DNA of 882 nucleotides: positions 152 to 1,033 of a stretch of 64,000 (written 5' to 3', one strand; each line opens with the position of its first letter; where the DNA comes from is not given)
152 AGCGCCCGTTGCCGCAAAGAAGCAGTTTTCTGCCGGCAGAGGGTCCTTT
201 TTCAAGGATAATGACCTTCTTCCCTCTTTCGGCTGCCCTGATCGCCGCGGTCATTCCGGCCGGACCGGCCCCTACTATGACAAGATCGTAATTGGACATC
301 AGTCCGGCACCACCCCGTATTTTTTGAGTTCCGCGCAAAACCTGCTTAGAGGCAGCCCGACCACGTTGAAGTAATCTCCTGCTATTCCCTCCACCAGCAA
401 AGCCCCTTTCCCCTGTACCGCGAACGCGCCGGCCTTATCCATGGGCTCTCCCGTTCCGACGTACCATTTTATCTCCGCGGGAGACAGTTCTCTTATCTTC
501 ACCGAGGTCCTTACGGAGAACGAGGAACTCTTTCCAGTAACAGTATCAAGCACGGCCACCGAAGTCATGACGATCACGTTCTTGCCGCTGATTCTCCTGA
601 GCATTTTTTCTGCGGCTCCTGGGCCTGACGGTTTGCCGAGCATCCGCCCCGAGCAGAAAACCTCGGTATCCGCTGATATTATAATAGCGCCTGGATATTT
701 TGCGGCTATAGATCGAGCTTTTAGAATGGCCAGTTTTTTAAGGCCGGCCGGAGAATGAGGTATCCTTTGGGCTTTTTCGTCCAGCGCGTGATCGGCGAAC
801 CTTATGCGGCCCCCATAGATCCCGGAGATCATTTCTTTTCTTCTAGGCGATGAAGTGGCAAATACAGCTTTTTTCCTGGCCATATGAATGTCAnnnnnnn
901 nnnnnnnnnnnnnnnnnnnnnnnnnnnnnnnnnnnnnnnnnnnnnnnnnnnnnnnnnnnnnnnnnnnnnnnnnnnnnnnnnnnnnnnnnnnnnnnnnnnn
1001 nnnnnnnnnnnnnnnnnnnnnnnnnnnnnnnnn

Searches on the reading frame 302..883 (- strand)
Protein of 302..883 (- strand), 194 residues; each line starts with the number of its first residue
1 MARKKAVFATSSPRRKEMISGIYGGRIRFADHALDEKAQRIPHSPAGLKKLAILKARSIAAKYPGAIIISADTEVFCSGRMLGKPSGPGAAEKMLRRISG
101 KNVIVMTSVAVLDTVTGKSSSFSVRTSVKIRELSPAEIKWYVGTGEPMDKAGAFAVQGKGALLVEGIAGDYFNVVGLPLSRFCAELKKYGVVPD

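Call 47: find_encoding_contigs(protein=window:302-883:-, flank=10000, max_places=2)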
Protein window:302-883:- (194 aa): 9 contigs read that carry it; 2 places shown.
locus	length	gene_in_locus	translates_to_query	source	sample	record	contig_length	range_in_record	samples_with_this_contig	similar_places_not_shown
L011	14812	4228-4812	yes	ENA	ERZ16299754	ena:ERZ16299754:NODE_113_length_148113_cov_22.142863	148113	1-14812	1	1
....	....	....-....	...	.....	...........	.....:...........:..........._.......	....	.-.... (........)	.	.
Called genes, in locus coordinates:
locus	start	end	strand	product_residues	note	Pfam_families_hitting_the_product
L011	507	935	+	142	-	-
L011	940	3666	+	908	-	PF00690:Cation_ATPase_N, PF00122:E1-E2_ATPase, PF00702:Hydrolase, PF13246:Cation_ATPase, PF08282:Hydrolase_3 (faint), PF00689:Cation_ATPase_C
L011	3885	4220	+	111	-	PF00881:Nitroreductase (weak)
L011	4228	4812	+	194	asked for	PF02545:Maf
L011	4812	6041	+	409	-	PF00890:FAD_binding_2, PF01134:GIDA (faint), PF01266:DAO (weak), PF03486:HI0933_like, PF07992:Pyr_redox_2, PF12831:FAD_oxidored, PF13450:NAD_binding_8 (weak), PF22780:HI0933_like_1st, +2 more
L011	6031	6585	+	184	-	PF02915:Rubrerythrin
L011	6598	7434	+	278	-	PF03816:LytR_cpsA_psr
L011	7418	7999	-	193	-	PF13207:AAA_17, PF13238:AAA_18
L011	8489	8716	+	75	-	PF00584:SecE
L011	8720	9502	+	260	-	PF02357:NusG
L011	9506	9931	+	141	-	PF03946:Ribosomal_L11_N, PF00298:Ribosomal_L11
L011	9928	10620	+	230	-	PF00687:Ribosomal_L1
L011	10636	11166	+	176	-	PF00466:Ribosomal_L10, PF27436:RL10_C (faint)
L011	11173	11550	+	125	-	PF16320:Ribosomal_L12_N, PF00542:Ribosomal_L12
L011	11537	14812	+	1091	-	PF04563:RNA_pol_Rpb2_1, PF04561:RNA_pol_Rpb2_2, PF04565:RNA_pol_Rpb2_3, PF10385:RNA_pol_Rpb2_45, PF00562:RNA_pol_Rpb2_6, PF04560:RNA_pol_Rpb2_7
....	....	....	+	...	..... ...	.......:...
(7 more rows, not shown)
